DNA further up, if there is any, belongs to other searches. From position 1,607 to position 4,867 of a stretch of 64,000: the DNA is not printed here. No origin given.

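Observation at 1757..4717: XDH-family fused subunit whose ferredoxin-like domain has lost all eight Fe-S cysteines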

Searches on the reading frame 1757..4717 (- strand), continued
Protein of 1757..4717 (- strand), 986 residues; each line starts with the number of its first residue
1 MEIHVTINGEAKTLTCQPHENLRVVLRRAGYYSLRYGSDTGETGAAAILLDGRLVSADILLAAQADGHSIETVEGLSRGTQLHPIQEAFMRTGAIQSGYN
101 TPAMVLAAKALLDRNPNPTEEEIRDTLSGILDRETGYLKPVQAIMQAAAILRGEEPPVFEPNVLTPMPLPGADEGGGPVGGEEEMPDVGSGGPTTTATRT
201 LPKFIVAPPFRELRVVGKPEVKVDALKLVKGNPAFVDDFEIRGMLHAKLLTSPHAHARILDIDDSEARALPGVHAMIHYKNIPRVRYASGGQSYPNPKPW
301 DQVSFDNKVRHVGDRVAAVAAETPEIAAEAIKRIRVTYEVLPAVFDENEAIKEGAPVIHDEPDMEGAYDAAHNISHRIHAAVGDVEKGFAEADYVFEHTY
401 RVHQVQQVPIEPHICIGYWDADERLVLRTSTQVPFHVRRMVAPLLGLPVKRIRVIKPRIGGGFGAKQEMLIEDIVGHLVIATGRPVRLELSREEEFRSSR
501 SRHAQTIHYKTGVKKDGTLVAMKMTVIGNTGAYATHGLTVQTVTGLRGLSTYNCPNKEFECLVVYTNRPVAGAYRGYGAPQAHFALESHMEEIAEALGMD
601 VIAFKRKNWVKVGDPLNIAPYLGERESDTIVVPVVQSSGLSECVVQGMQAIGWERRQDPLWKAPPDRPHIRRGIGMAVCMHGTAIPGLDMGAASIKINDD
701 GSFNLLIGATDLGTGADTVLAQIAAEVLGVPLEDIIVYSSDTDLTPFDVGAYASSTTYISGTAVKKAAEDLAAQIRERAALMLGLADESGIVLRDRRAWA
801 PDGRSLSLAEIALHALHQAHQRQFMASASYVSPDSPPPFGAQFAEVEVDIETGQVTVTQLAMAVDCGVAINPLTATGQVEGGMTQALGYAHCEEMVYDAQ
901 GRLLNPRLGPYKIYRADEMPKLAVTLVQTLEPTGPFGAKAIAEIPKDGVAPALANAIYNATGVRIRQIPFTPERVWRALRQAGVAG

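Call 16: find_encoding_contigs(protein=P0054, flank=8000, max_places=2)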
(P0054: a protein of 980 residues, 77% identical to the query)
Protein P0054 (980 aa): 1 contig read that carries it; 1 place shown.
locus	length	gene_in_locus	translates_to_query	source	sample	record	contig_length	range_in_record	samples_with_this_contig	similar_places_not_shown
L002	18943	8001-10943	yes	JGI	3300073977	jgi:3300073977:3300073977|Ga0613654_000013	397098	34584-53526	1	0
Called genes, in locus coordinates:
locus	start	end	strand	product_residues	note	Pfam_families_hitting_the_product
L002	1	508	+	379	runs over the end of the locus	PF00723:Glyco_hydro_15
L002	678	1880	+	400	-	PF09949:APP1_cat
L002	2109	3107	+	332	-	PF01370:Epimerase, PF16363:GDP_Man_Dehyd (faint)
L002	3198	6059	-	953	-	PF13676:TIR_2, PF00931:NB-ARC, PF17874:TPR_MalT (faint), PF00515:TPR_1 (faint), PF07719:TPR_2 (faint), PF13424:TPR_12, PF14938:SNAP (faint), PF13424:TPR_12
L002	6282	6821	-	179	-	PF12844:HTH_19, PF13560:HTH_31, PF01381:HTH_3, PF07883:Cupin_2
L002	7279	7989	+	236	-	PF00941:FAD_binding_5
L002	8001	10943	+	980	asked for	PF01799:Fer2_2, PF01315:Ald_Xan_dh_C, PF02738:MoCoBD_1, PF20256:MoCoBD_2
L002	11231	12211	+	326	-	PF01384:PHO4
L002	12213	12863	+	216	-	PF01865:PhoU_div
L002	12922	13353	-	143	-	PF00903:Glyoxalase, PF13669:Glyoxalase_4 (weak)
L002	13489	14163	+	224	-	PF00515:TPR_1 (faint), PF07719:TPR_2 (faint), PF12895:ANAPC3 (faint), PF13181:TPR_8 (faint), PF13428:TPR_14 (faint), PF13431:TPR_17 (faint), PF13414:TPR_11 (faint), PF13432:TPR_16 (faint)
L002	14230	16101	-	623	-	PF01612:DNA_pol_A_exo1, PF00476:DNA_pol_A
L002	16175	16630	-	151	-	PF04343:DUF488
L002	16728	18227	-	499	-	PF08757:CotH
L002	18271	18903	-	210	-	PF16316:DUF4956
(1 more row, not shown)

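Call 21: search_protein_representatives(protein=window:1757-4717:-)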
Query: 986 residues. Proteins with E-value up to 0.001 (for the whole library): 63764; up to 1e-10: 27129; up to 1e-30: 6188. The best 150 are listed.
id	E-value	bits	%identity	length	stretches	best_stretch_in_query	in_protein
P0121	0.0e+00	1194.9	59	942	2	200-981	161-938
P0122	2.4e-288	975.6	68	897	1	214-862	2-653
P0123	9.6e-280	947.2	57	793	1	209-981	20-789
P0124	2.5e-241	820.0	48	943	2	214-982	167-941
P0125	3.2e-238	809.7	62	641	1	391-980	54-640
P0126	1.4e-232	791.1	43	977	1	1-980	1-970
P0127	2.5e-232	790.2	51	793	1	213-979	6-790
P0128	1.6e-219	747.9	42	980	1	1-980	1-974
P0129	6.7e-201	686.2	41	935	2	206-981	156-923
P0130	6.8e-201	686.2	45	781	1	213-981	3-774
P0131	7.5e-197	672.8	42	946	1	1-980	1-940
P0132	3.2e-195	667.4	41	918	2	213-980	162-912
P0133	9.4e-195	665.9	42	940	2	212-980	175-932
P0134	2.2e-193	661.3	42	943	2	214-981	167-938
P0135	4.4e-187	640.5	41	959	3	370-980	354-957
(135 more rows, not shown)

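Call 24: find_related_loci(query=window:1757-4717:-, collection=genome_contigs, flank=10000)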
Query window:1757-4717:- (986 aa) in genome_contigs; peptide patterns used: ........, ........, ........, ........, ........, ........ (x = any residue, [..] = any of these).
325 stretches matched a pattern; 308 encode a relative of the query (tblastn E <= 1e-3); the best 80 are kept; 80 distinct loci.
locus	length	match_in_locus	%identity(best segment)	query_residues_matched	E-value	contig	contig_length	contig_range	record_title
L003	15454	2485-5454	82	1-983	0e+0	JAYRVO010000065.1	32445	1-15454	MAG: Chloroflexota bacterium isolate NJ_NJASGE3bin.22 k141_541498, whole genome shotgun sequence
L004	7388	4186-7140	80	1-979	0e+0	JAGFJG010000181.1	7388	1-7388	MAG: Caldilineales bacterium isolate mag.17 k127_1652341, whole genome shotgun sequence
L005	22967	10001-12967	79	1-981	0e+0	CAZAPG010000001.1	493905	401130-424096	MAG TPA_asm: uncultured Caldilineaceae bacterium isolate binchicken_co350_69 genome assembly, contig: NODE_3_length_4939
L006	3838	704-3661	80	1-981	0e+0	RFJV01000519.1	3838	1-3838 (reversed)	MAG: Chloroflexi bacterium isolate J111 k99_568056, whole genome shotgun sequence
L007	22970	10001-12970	78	1-982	0e+0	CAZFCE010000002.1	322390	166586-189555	MAG TPA_asm: uncultured Caldilineaceae bacterium isolate binchicken_co20_290 genome assembly, contig: NODE_44_length_322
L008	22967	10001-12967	78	1-981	0e+0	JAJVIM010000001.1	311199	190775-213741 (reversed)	MAG: Anaerolineae bacterium isolate Bin_81R c_000000000143, whole genome shotgun sequence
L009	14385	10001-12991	77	1-982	0e+0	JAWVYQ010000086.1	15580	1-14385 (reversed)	MAG: Candidatus Promineifilaceae bacterium isolate HN14.bin.7 k141_852594_length_15580_cov_26.6894, whole genome shotgun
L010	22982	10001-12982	76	1-981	0e+0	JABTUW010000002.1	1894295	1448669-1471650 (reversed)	MAG: Anaerolineales bacterium isolate H5_CFX7 seq002, whole genome shotgun sequence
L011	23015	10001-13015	76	1-981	0e+0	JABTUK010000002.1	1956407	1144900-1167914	MAG: Anaerolineales bacterium isolate H5_CFX5 seq002, whole genome shotgun sequence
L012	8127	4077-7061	76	1-985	0e+0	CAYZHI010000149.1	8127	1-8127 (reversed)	MAG TPA_asm: uncultured Caldilineaceae bacterium isolate binchicken_co58_133 genome assembly, contig: NODE_6921_length_8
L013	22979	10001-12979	77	1-981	0e+0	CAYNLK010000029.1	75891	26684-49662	MAG TPA_asm: uncultured Caldilineaceae bacterium isolate binchicken_co44_236 genome assembly, contig: NODE_661_length_75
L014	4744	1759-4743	77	1-980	0e+0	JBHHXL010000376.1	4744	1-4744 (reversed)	MAG: Anaerolineae bacterium isolate D_1_bin.6 NODE_11787_length_4744_cov_29.811900, whole genome shotgun sequence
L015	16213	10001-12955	77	1-981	0e+0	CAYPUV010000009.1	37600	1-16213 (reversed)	MAG TPA_asm: uncultured Anaerolineaceae bacterium isolate binchicken_co64_42 genome assembly, contig: NODE_651_length_37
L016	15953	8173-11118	77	1-982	0e+0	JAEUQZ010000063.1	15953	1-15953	MAG: Anaerolineae bacterium isolate new MAG-264 NODE_63_length_15953_cov_3.559965, whole genome shotgun sequence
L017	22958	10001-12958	77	1-985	0e+0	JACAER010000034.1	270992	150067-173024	MAG: Chloroflexota bacterium isolate L.E.CH.6 k119_1856960, whole genome shotgun sequence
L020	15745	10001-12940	76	1-980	0e+0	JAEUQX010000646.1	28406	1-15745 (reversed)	MAG: Anaerolineae bacterium isolate new MAG-262 k141_2258805, whole genome shotgun sequence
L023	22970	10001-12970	75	1-984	0e+0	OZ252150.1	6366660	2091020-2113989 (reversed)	MAG: Anaerolineales bacterium isolate ed016152-bc35-4daa-af1a-9bf7613e1c63 genome assembly, chromosome: 1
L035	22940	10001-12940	72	1-981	0e+0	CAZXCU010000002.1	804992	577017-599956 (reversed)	MAG TPA_asm: uncultured Anaerolineae bacterium isolate SRP287051_co1_160 genome assembly, contig: NODE_6_length_804992_c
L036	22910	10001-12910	72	1-982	0e+0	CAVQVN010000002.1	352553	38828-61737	MAG: uncultured Actinomycetota bacterium isolate MFD09964.bin.1.364 genome assembly, contig: contig_20504, whole genome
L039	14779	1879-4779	71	1-979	0e+0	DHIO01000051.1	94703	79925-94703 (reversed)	MAG TPA_asm: Acidimicrobiia bacterium UBA4744 UBA4744_contig_82, whole genome shotgun sequence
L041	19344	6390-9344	72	1-981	0e+0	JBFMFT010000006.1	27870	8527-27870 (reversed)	MAG: Chloroflexota bacterium isolate MAG278 MAG278_6, whole genome shotgun sequence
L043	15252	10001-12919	70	1-985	0e+0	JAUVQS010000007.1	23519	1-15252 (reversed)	MAG: Acidimicrobiia bacterium isolate CSMAG_694 CSMAG_694_k127_1493231_length_23519_cov_57.0497, whole genome shotgun se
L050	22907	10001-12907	69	1-981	0e+0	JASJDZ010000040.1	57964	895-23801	MAG: Acidimicrobiia bacterium isolate MO_197.B6 MO_197.c_502, whole genome shotgun sequence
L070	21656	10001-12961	70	1-980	0e+0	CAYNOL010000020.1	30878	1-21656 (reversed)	MAG TPA_asm: uncultured Ardenticatenaceae bacterium isolate SRP193661_co1_185 genome assembly, contig: NODE_1519_length_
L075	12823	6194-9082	68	1-981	0e+0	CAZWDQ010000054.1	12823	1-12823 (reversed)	MAG TPA_asm: uncultured Acidimicrobiaceae bacterium isolate SRP155585_co2_192 genome assembly, contig: NODE_3240_length_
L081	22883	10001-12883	69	3-980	0e+0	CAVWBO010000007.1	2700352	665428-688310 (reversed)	MAG: uncultured Acidimicrobiia bacterium isolate MFD09779.bin.1.312 genome assembly, contig: contig_91, whole genome sho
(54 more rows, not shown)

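Call 31: search_protein_families(library=ncbifam, proteins=[L036:12639-13724:+, L036:13721-14530:+, L036:14527-15237:+, L036:15248-16243:+, L036:7602-9176:+, L036:6600-7562:+, L036:5959-6750:+, L036:4979-5962:+, L036:17089-17565:+, L036:16301-17104:+], max_evalue=0.00001)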
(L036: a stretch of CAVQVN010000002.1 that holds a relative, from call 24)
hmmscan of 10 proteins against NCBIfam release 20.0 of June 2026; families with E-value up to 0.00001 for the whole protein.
L036:12639-13724:+ (361 aa): 2 families
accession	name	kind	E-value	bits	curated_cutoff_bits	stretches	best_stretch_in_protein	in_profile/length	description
NF045664.1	XdhC_rel_AOR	equivalog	1.6e-67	228.3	350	2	198-352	188-345/346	XdhC family aldehyde oxidoreductase maturation factor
TIGR02964.1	xanthine_xdhC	equivalog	7e-37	127.3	161.6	1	119-348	1-246/246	xanthine dehydrogenase accessory protein XdhC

L036:13721-14530:+ (269 aa): 1 family
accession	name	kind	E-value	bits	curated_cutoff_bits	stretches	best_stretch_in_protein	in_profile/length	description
TIGR03309.1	matur_yqeB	equivalog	1.9e-91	306.1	220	1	9-261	1-255/256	selenium-dependent molybdenum cofactor biosynthesis protein YqeB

L036:14527-15237:+ (236 aa): 1 family
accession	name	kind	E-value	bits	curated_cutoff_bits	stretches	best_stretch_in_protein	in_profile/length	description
TIGR03172.2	TIGR03172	equivalog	1.7e-53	181.6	73.05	1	17-224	2-206/209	selenium cofactor biosynthesis protein YqeC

L036:15248-16243:+ (331 aa): 17 families
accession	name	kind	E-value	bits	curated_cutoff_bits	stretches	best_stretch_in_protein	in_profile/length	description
TIGR02822.1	adh_fam_2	subfamily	3.6e-111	371.4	283.5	1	6-329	4-328/329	zinc-binding alcohol dehydrogenase family protein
NF047908.1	AldhRedAhr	equivalog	4e-53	180.4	470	1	28-330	27-334/335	NADPH-dependent aldehyde reductase Ahr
NF006940.0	PRK09422.1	equivalog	6.9e-43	146.9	344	1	30-331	25-335/338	alcohol dehydrogenase AdhP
NF010344.0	PRK13771.1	subfamily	1.3e-31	109.8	349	1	14-330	10-332/334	putative alcohol dehydrogenase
NF041097.1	keto_inos_dh_IolM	equivalog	9.7e-27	93.6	450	1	17-212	40-252/389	scyllo-inosose 3-dehydrogenase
NF041172.1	AcrlCoa_red_Thmprot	equivalog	3.2e-24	85.5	500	1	18-328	14-331/334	acryloyl-CoA reductase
TIGR03989.1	Rxyl_3153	subfamily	1.4e-21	77.2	440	1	20-111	17-107/370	NDMA-dependent alcohol dehydrogenase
TIGR00692.1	tdh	equivalog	2.2e-20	72.9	458.35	1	17-215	11-210/340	L-threonine 3-dehydrogenase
TIGR03201.1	dearomat_had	equivalog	5.9e-20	71.7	338.65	1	13-195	7-194/349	6-hydroxycyclohex-1-ene-1-carbonyl-CoA dehydrogenase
NF003808.0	PRK05396.1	equivalog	1.1e-19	70.5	380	1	17-211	13-208/341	L-threonine 3-dehydrogenase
NF007489.0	PRK10083.1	equivalog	1.6e-18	66.7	376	1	17-214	12-209/339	Zn-dependent oxidoreductase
TIGR03366.1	HpnZ_proposed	hypoth_equivalog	5.4e-18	65.2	328.1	1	26-310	2-314/315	putative phosphonate catabolism associated alcohol dehydrogenase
TIGR02818.1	adh_III_F_hyde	equivalog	2.3e-17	63.1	543.95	1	13-112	10-108/368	S-(hydroxymethyl)glutathione dehydrogenase/class III alcohol dehydrogenase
TIGR03451.1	mycoS_dep_FDH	equivalog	1e-16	60.7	512.9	1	14-112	11-107/358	S-(hydroxymethyl)mycothiol dehydrogenase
TIGR02824.1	quinone_pig3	subfamily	1.9e-14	53.4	296.8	1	17-93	15-92/325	putative NAD(P)H quinone oxidoreductase, PIG3 family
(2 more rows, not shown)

L036:7602-9176:+ (524 aa): 11 families
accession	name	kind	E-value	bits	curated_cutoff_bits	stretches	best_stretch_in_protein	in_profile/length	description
NF006695.0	PRK09243.1-2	equivalog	2e-175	584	469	1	15-517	6-476/480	nicotinate phosphoribosyltransferase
TIGR01513.1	NAPRTase_put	equivalog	1.5e-135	452.6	297.4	1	17-504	2-451/452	nicotinate phosphoribosyltransferase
NF006694.0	PRK09243.1-1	equivalog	2.7e-121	405.6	663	1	16-517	8-477/485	nicotinate phosphoribosyltransferase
NF009131.0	PRK12484.1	equivalog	1.6e-119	399.6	330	1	16-518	7-446/455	nicotinate phosphoribosyltransferase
NF006697.0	PRK09243.1-4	equivalog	1.4e-107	360.3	776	1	16-517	10-478/488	nicotinate phosphoribosyltransferase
NF006696.0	PRK09243.1-3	equivalog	1.7e-103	346.7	503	1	14-513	11-444/451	nicotinate phosphoribosyltransferase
NF006698.0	PRK09243.1-5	equivalog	1.3e-71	241.6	531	1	15-491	15-425/440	nicotinate phosphoribosyltransferase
NF006415.0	PRK08662.1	equivalog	3.2e-28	98.5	243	1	113-326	69-279/381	nicotinate phosphoribosyltransferase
NF003704.0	PRK05321.1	subfamily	1.7e-16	60.2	379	1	16-392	13-374/398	nicotinate phosphoribosyltransferase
NF005529.0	PRK07188.1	equivalog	9.9e-11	41.2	378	1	110-287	74-243/358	nicotinate phosphoribosyltransferase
TIGR01514.1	NAPRTase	equivalog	2e-08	33.7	269.55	0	16-150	5-124/399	nicotinate phosphoribosyltransferase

L036:6600-7562:+ (320 aa): 2 families
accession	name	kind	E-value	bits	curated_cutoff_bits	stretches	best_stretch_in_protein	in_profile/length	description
TIGR03861.1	phenyl_ABC_PedC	subfamily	4.2e-06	26.6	241.35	1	132-301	64-236/253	alcohol ABC transporter, permease protein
TIGR01291.1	nodJ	subfamily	9.3e-06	25.4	206.65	0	184-319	116-250/253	ABC-2 type transporter, NodJ family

L036:5959-6750:+ (263 aa): 0 families

L036:4979-5962:+ (327 aa): 173 families (the best 25 are shown)
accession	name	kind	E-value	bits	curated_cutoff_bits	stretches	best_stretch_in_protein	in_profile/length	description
TIGR01188.1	drrA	subfamily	2.1e-56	191.4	312.45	1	26-275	1-221/302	daunorubicin resistance ABC transporter, ATP-binding protein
NF010060.0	PRK13537.1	equivalog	2.1e-43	148.4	521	1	18-318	15-310/314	nodulation factor ABC transporter ATP-binding protein NodI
NF010059.0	PRK13536.1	equivalog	3.5e-38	131.2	549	1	5-239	30-264/342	nodulation factor ABC transporter ATP-binding protein NodI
TIGR04406.1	LPS_export_lptB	equivalog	1.1e-36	126.3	240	1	19-239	2-225/239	LPS export ABC transporter ATP-binding protein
TIGR01288.1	nodI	equivalog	2e-35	122.3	424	1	23-237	9-223/303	nodulation factor ABC transporter ATP-binding protein NodI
NF033858.1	ABC2_perm_RbbA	equivalog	9.8e-35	119.7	1050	1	9-240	257-488/909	ribosome-associated ATPase/putative transporter RbbA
NF010068.0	PRK13548.1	equivalog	4.6e-33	114.4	261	1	19-234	6-228/261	heme ABC transporter ATP-binding protein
TIGR03522.1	GldA_ABC_ATP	equivalog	4.8e-33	114.9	402.6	1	22-241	6-224/301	gliding motility-associated ABC transporter ATP-binding subunit GldA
TIGR03864.1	PQQ_ABC_ATP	hypoth_equivalog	1.8e-31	109.4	302.25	1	21-240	4-223/236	ABC transporter, ATP-binding subunit, PQQ-dependent alcohol dehydrogenase system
TIGR01257.1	rim_protein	equivalog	1.9e-30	104.6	4012.85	1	22-238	1941-2159/2272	rim ABC transporter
NF047930.1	ABC_ATP_B6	equivalog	3.3e-29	101.9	670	1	22-245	6-232/510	putative B6 ABC transporter ATP-binding protein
TIGR04521.1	ECF_ATPase_2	equivalog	3.3e-29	101.8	330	1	33-237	20-233/279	energy-coupling factor transporter ATPase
NF000106.1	40850658_otr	exception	3.2e-28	98.8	750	1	20-244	15-239/351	oxytetracycline efflux ABC transporter Otr(C) ATP-binding subunit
TIGR03740.1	galliderm_ABC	subfamily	5e-28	98.3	309.75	1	21-232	3-207/223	lantibiotic protection ABC transporter ATP-binding subunit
NF008144.0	PRK10895.1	equivalog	5.9e-28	97.9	381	1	18-238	3-226/241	LPS export ABC transporter ATP-binding protein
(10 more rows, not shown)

L036:17089-17565:+ (158 aa): 11 families
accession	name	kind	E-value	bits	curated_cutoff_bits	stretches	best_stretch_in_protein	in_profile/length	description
NF043084.2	XdhC_XDHase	equivalog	5.1e-54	181.9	217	1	6-152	2-149/151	xanthine dehydrogenase subunit XdhC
NF041020.1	glyceraldDH_gamma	equivalog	7.9e-53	178.4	290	1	4-150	10-156/164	glyceraldehyde dehydrogenase subunit gamma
NF045668.1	pterin_aldehy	equivalog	2.6e-49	168.1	1100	1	6-149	2-148/905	molybdopterin-dependent aldehyde oxidoreductase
TIGR03193.1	4hydroxCoAred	equivalog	7.4e-49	165.5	257.8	1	8-151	3-146/148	4-hydroxybenzoyl-CoA reductase subunit gamma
TIGR03198.1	pucE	equivalog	7.7e-49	165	254.3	1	6-152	3-148/151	xanthine dehydrogenase subunit E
NF008514.0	PRK11433.1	equivalog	1.8e-45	155.1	322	1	4-155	50-216/218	aldehyde dehydrogenase iron-sulfur subunit PaoA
NF007387.0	PRK09908.1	equivalog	6.4e-44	149.2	212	1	2-151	4-154/159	xanthine dehydrogenase iron sulfur-binding subunit XdhC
TIGR03311.1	Se_dep_XDH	equivalog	2e-41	142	830.45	1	8-150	2-141/848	selenium-dependent xanthine dehydrogenase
TIGR02963.1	xanthine_xdhA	equivalog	1.5e-40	139.2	467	1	10-152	4-157/468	xanthine dehydrogenase small subunit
TIGR02969.1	mam_aldehyde_ox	subfamily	7.3e-30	103.2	1912.3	1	11-151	7-159/1330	aldehyde oxidase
TIGR03313.1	Se_sel_red_Mo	hypoth_equivalog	7.7e-18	63.6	1101.9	1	10-151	2-143/951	molybdopterin-dependent oxidoreductase Mo/Fe-S-binding subunit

L036:16301-17104:+ (267 aa): 7 families
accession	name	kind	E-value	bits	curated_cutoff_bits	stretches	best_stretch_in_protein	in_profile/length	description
NF043083.1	XdhB_XDHase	equivalog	2.7e-48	164.6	310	1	3-266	7-285/289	xanthine dehydrogenase subunit XdhB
NF007427.0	PRK09971.1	equivalog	2e-44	152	287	1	2-265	6-284/292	xanthine dehydrogenase FAD-binding subunit XdhB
TIGR02963.1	xanthine_xdhA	equivalog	1e-43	149.7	467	1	4-259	196-463/468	xanthine dehydrogenase small subunit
NF041019.1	glyceraldDH_beta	equivalog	8.5e-40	136.7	350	1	5-262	10-278/280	glyceraldehyde dehydrogenase subunit beta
TIGR03195.1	4hydrxCoA_B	equivalog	1.6e-24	86.6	404.55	2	2-102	6-115/321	4-hydroxybenzoyl-CoA reductase subunit beta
TIGR03312.1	Se_sel_red_FAD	hypoth_equivalog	3.7e-13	49.2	241.5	1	58-264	61-250/257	molybdopterin-dependent oxidoreductase FAD-binding subunit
TIGR03199.1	pucC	equivalog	1.4e-12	47.5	306.05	1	6-253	1-258/264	xanthine dehydrogenase subunit C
